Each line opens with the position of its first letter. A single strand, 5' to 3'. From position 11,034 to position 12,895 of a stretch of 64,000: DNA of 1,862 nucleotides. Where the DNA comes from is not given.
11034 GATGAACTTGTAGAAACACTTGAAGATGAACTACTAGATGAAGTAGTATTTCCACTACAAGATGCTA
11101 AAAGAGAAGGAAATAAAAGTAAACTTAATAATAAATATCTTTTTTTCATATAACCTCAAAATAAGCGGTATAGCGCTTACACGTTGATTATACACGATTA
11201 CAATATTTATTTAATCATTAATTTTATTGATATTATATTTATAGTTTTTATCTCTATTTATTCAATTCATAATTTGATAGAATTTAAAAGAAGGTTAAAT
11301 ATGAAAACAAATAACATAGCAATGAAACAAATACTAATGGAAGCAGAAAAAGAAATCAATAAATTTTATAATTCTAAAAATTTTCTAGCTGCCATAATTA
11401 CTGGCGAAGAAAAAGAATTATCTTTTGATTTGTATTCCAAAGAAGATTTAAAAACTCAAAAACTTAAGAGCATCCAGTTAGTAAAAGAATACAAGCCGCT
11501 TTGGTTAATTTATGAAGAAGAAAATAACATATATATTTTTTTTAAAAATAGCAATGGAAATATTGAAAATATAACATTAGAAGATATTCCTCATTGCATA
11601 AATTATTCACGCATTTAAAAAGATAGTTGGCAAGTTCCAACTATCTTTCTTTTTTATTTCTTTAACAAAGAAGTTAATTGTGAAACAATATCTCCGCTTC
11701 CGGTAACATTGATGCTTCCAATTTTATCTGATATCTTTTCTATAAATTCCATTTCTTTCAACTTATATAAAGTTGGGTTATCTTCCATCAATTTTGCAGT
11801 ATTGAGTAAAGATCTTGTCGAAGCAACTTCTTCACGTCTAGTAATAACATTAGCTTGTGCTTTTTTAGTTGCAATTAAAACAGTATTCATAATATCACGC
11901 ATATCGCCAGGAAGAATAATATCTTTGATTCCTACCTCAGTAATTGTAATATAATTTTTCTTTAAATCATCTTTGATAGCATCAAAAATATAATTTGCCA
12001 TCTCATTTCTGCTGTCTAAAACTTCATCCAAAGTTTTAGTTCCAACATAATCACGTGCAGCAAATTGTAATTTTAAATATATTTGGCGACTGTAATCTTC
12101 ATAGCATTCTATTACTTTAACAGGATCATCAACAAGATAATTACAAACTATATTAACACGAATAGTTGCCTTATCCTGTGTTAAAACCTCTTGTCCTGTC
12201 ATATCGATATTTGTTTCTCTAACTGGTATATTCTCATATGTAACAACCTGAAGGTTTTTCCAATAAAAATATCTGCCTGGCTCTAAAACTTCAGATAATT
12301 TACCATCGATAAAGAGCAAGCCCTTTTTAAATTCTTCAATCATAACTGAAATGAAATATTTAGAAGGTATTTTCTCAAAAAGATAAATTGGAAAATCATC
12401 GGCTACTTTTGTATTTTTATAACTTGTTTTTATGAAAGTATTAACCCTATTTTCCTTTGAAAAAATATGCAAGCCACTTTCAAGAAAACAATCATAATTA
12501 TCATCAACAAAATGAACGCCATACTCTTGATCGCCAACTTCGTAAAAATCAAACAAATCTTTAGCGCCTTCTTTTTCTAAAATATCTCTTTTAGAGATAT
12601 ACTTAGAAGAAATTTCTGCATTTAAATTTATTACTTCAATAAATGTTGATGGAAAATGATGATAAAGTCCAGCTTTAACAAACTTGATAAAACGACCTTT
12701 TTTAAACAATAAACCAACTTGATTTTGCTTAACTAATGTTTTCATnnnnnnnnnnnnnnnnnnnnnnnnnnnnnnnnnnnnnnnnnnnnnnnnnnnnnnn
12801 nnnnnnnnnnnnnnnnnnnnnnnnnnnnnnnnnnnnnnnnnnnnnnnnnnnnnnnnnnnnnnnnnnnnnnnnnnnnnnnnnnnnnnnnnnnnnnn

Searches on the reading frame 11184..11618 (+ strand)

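Call 3: search_protein_families(library=pfam, proteins=[window:11184-11618:+], max_evalue=0.1)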
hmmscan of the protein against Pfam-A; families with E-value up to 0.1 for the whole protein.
window:11184-11618:+ (144 aa): 2 families
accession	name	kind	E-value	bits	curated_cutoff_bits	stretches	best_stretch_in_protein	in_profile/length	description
PF04637.17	Herpes_pp85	-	0.011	14.5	19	1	19-96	37-108/542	Herpesvirus phosphoprotein 85 (HHV6-7 U14/HCMV UL25)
PF01594.21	AI-2E_transport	-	0.053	13.1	34.3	1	8-73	141-206/327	AI-2E family transporter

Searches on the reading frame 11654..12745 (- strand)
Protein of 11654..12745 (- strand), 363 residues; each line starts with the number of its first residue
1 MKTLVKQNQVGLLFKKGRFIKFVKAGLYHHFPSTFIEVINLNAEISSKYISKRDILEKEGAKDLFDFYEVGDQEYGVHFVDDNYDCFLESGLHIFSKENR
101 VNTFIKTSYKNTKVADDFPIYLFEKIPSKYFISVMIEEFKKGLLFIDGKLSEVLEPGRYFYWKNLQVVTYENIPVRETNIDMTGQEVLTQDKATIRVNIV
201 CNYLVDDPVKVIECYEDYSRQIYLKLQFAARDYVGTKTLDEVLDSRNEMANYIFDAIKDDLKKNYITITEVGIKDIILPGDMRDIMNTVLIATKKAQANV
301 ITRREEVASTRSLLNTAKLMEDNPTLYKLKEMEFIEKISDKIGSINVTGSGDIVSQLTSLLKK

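Call 3: search_protein_families(library=pfam, proteins=[window:11654-12745:-], max_evalue=0.1)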
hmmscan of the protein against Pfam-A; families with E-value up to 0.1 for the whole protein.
window:11654-12745:- (363 aa): 2 families
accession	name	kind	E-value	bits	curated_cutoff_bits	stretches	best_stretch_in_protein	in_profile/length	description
PF01145.31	Band_7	-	1.9e-29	103.4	23.6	1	136-306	3-175/176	SPFH domain / Band 7 family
PF13421.11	Band_7_1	-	0.042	13.9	24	0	244-287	161-204/211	SPFH domain-Band 7 family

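Call 60: search_protein_families(library=ncbifam, proteins=[window:11654-12745:-], max_evalue=0.00001)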
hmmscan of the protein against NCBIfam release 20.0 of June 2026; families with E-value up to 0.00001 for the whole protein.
window:11654-12745:- (363 aa): 1 family
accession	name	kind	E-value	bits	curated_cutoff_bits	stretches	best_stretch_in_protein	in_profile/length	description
TIGR01933.1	hflK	equivalog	2.1e-11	43.8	159.4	1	135-299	3-168/261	FtsH protease activity modulator HflK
